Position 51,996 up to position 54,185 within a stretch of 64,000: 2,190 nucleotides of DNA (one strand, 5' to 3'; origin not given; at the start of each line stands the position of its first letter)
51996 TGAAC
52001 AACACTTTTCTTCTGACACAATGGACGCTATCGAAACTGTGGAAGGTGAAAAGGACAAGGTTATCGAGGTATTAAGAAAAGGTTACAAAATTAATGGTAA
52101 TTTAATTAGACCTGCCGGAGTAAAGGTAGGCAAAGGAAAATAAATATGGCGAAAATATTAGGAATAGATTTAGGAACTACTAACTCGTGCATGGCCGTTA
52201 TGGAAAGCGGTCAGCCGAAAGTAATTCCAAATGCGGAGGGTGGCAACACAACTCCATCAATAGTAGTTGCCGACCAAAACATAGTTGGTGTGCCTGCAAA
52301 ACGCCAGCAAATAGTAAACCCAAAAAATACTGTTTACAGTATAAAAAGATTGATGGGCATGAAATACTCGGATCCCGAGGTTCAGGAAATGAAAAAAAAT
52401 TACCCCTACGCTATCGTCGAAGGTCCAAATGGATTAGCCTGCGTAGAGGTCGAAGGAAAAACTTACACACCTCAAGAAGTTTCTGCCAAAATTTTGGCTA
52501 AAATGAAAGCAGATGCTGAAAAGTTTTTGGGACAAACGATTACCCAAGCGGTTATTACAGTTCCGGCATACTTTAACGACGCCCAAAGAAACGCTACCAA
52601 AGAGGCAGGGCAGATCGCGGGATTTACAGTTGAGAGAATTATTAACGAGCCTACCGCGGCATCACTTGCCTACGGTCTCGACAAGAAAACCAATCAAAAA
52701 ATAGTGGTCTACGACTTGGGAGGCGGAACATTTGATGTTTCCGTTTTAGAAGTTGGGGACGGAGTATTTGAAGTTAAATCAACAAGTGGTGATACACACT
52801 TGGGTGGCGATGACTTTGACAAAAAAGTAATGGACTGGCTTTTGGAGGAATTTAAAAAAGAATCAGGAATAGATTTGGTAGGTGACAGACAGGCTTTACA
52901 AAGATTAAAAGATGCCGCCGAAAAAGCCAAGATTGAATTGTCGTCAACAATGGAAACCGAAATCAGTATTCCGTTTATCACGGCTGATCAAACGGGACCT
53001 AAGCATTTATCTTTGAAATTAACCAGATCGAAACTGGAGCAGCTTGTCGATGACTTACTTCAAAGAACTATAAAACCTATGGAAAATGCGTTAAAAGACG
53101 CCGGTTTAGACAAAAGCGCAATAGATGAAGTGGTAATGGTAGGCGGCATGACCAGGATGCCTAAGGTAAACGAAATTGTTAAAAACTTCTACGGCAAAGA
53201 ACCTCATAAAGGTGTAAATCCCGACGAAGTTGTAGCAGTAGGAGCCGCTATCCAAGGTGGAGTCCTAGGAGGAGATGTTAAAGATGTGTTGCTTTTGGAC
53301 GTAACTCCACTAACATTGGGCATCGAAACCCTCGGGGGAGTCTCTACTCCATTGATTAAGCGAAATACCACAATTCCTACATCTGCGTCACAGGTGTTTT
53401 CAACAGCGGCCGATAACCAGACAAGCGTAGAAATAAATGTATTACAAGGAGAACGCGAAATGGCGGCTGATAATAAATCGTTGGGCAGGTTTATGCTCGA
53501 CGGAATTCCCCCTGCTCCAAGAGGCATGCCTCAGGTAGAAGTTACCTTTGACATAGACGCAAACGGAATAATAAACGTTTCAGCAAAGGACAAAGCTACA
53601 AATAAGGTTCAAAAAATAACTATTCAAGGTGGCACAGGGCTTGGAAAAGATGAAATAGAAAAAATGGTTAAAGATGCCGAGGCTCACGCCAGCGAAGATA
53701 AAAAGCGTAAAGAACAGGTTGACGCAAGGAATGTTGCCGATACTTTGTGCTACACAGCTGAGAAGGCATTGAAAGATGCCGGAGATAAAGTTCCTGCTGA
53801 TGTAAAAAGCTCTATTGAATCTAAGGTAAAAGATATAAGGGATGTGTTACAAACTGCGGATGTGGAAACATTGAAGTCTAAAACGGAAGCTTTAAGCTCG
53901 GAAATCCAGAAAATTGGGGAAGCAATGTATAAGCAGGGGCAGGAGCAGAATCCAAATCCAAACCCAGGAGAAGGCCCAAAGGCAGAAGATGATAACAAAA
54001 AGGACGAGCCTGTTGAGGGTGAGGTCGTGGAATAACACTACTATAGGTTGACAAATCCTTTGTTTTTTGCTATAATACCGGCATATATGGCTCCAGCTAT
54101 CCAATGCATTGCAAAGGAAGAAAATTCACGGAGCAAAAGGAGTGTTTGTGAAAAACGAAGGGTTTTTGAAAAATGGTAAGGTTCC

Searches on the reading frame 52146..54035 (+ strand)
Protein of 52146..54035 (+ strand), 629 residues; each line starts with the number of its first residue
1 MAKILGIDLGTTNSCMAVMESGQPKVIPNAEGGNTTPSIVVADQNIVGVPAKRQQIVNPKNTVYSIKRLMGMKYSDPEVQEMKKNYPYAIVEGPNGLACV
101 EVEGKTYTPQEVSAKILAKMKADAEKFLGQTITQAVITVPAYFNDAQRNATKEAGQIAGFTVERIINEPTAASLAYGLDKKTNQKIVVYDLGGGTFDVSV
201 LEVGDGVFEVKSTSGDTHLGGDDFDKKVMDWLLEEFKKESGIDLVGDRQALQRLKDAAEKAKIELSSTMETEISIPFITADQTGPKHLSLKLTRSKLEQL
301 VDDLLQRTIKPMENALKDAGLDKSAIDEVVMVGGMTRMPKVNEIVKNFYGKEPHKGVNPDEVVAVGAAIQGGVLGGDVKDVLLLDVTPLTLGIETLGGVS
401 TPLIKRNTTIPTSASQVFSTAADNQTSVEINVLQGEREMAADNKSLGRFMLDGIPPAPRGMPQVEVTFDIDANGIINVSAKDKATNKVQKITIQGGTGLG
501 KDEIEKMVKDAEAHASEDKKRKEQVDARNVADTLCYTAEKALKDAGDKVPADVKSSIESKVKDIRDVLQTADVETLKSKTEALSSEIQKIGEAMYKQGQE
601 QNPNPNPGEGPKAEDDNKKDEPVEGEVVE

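Call 66: search_protein_families(library=pfam, proteins=[window:52146-54035:+], max_evalue=0.00001)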
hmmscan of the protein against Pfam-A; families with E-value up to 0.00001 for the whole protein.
window:52146-54035:+ (629 aa): 2 families
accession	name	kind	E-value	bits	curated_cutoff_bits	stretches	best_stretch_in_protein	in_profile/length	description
PF00012.26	HSP70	-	1.1e-262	873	20.6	1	4-596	1-599/599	Hsp70 protein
PF06723.19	MreB_Mbl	-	2.9e-15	56.4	27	1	116-368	77-316/327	MreB/Mbl protein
